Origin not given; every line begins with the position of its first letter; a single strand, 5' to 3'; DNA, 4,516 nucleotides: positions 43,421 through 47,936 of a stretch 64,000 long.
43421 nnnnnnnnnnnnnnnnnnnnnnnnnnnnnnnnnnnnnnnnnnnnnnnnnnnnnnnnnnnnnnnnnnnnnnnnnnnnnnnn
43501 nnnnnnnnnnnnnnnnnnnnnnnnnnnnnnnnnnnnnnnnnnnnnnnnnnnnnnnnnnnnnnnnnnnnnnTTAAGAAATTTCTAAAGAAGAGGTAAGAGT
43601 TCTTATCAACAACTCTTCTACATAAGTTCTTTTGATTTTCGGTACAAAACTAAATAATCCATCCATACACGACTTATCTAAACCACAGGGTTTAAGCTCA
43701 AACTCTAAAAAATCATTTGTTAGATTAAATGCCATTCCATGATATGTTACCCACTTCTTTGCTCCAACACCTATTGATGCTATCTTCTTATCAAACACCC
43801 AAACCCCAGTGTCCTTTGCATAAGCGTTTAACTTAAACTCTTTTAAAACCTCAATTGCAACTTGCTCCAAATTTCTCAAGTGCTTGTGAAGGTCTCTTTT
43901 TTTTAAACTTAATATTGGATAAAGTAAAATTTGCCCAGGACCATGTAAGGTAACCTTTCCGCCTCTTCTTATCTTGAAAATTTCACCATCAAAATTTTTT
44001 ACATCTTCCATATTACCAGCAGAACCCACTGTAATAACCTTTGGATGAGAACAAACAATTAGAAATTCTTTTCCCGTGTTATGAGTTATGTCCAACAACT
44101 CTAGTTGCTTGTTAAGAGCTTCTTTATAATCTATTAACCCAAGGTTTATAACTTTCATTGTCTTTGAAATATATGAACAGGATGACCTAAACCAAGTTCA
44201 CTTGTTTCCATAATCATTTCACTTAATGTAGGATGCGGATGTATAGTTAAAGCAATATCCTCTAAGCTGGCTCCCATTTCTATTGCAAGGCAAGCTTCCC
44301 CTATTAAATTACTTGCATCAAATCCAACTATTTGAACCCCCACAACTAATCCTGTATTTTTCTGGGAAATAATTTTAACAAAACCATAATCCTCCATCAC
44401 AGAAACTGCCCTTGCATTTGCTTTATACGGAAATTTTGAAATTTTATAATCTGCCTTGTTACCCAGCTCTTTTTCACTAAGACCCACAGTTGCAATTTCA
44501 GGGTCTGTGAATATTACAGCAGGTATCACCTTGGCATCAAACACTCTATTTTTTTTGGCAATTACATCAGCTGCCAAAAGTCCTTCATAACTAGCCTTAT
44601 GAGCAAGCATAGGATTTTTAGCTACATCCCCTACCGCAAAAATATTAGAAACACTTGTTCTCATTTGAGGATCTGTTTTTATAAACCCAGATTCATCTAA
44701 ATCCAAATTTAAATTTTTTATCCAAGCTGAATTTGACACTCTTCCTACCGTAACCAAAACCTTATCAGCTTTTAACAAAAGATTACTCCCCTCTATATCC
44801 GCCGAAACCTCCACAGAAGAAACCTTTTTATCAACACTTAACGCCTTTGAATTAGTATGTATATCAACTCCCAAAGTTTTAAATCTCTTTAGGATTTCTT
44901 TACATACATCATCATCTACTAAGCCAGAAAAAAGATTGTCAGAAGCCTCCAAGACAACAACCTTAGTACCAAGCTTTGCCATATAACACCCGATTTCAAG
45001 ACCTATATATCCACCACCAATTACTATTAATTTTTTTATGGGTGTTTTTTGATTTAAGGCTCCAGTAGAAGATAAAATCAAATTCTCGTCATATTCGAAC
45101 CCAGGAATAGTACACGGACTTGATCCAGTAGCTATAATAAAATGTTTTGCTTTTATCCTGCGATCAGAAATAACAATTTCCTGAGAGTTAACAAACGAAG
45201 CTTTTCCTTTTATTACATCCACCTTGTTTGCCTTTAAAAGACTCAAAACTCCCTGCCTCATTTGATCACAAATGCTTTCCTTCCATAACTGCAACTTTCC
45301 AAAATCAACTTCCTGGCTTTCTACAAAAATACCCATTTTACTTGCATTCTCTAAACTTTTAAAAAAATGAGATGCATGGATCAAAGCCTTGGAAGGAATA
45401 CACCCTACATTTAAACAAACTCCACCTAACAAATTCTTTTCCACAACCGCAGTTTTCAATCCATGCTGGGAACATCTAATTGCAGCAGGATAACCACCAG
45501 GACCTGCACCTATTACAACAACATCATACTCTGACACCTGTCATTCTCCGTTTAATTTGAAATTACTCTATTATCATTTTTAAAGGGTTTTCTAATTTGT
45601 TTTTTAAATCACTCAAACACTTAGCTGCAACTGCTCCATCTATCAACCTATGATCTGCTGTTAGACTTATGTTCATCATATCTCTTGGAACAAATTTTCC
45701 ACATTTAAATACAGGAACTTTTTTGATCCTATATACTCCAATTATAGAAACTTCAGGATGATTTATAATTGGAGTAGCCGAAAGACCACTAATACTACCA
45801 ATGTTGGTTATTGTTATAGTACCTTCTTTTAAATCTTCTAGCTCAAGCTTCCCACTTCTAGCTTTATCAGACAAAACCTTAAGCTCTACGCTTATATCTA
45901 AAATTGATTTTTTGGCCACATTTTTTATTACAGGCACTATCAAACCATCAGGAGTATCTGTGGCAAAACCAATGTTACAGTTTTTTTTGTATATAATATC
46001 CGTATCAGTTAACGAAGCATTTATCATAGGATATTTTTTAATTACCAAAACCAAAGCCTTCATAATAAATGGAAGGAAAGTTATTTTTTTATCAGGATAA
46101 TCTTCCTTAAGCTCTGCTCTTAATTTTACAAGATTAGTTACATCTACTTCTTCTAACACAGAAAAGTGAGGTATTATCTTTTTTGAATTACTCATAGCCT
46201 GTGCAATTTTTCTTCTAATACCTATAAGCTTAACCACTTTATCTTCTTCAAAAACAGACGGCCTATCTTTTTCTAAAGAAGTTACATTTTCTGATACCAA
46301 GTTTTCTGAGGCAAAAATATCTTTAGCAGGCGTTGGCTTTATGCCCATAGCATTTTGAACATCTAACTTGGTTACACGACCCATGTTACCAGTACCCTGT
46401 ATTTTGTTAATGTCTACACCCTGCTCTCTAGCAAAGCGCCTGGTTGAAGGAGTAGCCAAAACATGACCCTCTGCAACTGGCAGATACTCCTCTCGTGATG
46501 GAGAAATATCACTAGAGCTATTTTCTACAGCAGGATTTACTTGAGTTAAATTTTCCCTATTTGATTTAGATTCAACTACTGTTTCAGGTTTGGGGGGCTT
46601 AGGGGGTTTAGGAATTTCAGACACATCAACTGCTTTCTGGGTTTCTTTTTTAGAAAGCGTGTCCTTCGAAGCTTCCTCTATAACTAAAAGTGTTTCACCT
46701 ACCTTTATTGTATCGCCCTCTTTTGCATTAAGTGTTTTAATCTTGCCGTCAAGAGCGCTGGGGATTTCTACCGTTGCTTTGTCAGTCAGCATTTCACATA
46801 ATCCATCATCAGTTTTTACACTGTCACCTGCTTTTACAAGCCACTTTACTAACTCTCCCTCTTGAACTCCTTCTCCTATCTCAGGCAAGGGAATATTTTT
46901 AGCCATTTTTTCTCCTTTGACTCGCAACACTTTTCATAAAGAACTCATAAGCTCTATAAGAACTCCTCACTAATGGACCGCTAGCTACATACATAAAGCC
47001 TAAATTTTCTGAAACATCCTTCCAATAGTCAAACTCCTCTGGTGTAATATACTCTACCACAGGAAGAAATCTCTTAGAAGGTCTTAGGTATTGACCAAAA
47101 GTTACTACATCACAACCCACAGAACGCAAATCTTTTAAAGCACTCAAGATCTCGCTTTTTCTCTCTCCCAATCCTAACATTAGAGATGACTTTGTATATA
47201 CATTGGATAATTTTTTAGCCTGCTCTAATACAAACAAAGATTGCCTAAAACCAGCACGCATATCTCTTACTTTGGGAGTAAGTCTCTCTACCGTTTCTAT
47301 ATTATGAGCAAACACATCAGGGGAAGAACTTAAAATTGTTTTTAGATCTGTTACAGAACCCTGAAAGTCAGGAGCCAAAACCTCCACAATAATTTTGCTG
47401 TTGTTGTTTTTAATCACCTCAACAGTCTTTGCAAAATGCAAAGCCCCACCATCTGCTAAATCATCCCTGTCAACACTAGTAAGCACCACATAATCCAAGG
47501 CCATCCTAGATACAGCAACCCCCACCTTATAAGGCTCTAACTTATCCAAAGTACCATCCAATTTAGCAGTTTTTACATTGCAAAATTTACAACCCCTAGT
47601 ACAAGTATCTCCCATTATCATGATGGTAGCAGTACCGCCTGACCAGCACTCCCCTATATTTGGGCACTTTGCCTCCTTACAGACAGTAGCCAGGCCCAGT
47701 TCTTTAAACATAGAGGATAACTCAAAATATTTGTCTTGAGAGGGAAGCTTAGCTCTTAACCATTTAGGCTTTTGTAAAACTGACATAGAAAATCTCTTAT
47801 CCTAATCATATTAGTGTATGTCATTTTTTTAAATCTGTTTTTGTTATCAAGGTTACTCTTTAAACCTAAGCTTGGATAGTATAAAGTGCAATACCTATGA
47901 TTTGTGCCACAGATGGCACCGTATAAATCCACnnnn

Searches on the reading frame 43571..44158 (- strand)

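Call 23: search_protein_families(library=pfam, proteins=[window:43571-44158:-])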
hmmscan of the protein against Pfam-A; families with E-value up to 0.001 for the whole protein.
window:43571-44158:- (195 aa): 1 family
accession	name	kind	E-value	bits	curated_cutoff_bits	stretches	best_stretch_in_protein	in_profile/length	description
PF21948.1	LplA-B_cat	-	1.1e-28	101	27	1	10-154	1-154/200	Lipoyl protein ligase A/B catalytic domain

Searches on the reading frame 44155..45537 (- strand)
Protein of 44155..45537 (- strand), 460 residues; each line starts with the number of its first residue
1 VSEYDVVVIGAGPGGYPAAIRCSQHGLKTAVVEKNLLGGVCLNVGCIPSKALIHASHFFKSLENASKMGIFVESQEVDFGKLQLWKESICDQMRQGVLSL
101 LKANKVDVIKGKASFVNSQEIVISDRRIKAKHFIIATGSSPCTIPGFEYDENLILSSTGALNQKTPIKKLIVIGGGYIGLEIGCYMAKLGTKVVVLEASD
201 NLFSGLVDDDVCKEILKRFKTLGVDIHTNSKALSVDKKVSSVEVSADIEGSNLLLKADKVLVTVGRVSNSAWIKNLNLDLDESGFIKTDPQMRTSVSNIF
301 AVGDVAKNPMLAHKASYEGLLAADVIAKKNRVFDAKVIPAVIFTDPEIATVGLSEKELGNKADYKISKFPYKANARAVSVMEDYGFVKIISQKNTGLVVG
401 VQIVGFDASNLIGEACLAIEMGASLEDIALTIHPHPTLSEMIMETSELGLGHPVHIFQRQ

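Call 23: search_protein_families(library=pfam, proteins=[window:44155-45537:-])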
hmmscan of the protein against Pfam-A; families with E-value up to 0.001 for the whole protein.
window:44155-45537:- (460 aa): 13 families
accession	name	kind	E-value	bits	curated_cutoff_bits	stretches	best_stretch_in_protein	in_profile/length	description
PF07992.20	Pyr_redox_2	-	1.1e-70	238.8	26.1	1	4-319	1-291/291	Pyridine nucleotide-disulphide oxidoreductase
PF02852.28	Pyr_redox_dim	-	5.5e-35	120.3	25.3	1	338-444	1-108/110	Pyridine nucleotide-disulphide oxidoreductase, dimerisation domain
PF00070.33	Pyr_redox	-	5.4e-19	68.9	22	1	169-244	1-79/82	Pyridine nucleotide-disulphide oxidoreductase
PF13738.12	Pyr_redox_3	-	3.4e-16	59.8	30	1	7-303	1-305/305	Pyridine nucleotide-disulphide oxidoreductase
PF01134.28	GIDA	-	4.6e-13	49.4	22.1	1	5-139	1-150/391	Glucose inhibited division protein A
PF00890.30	FAD_binding_2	-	1e-12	48.4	20.4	1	5-35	1-31/414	FAD binding domain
PF01266.30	DAO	-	1e-11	45.4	27.9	0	170-200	2-32/353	FAD dependent oxidoreductase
PF01946.23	Thi4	-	2.4e-08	33.9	26.2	1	3-40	17-55/235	Thi4 family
PF13450.12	NAD_binding_8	-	2.9e-08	34.3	21.9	0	8-43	1-37/68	NAD(P)-binding Rossmann-like domain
PF03486.20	HI0933_like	-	3.9e-08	33.5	50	0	5-35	2-32/244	HI0933-like protein Rossmann domain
PF12831.13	FAD_oxidored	-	1.2e-07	31.8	27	1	5-47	1-44/416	FAD dependent oxidoreductase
PF01494.25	FAD_binding_3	-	1.7e-05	24.6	22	0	3-34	1-32/349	FAD binding domain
PF03721.20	UDPG_MGDP_dh_N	-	0.00025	21.1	27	0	169-201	2-34/187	UDP-glucose/GDP-mannose dehydrogenase family, NAD binding domain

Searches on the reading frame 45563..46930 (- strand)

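Call 23: search_protein_families(library=pfam, proteins=[window:45563-46930:-])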
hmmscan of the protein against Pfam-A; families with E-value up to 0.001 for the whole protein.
window:45563-46930:- (455 aa): 4 families
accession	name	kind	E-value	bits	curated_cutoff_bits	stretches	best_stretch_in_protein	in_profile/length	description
PF00198.28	2-oxoacid_dh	-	1.5e-85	286.8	23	1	229-453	3-231/232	2-oxoacid dehydrogenases acyltransferase (catalytic domain)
PF00364.28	Biotin_lipoyl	-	4.6e-21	74.9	22.1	1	12-84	2-73/73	Biotin-requiring enzyme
PF02817.22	E3_binding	-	1.2e-13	51.4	23.7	1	157-192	1-36/36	e3 binding domain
PF13533.13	Biotin_lipoyl_2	-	6e-09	35.9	29.8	1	55-85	2-32/32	Biotin-lipoyl like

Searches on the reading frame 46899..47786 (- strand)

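Call 23: search_protein_families(library=pfam, proteins=[window:46899-47786:-])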
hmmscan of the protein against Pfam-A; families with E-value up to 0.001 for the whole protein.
window:46899-47786:- (295 aa): 2 families
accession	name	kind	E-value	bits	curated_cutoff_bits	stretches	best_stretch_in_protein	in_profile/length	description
PF04055.27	Radical_SAM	-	5.8e-13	49.8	29.5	1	56-220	1-166/166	Radical SAM superfamily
PF16881.10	LIAS_N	-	2.2e-05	25.3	27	1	4-41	59-96/96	N-terminal domain of lipoyl synthase of Radical_SAM family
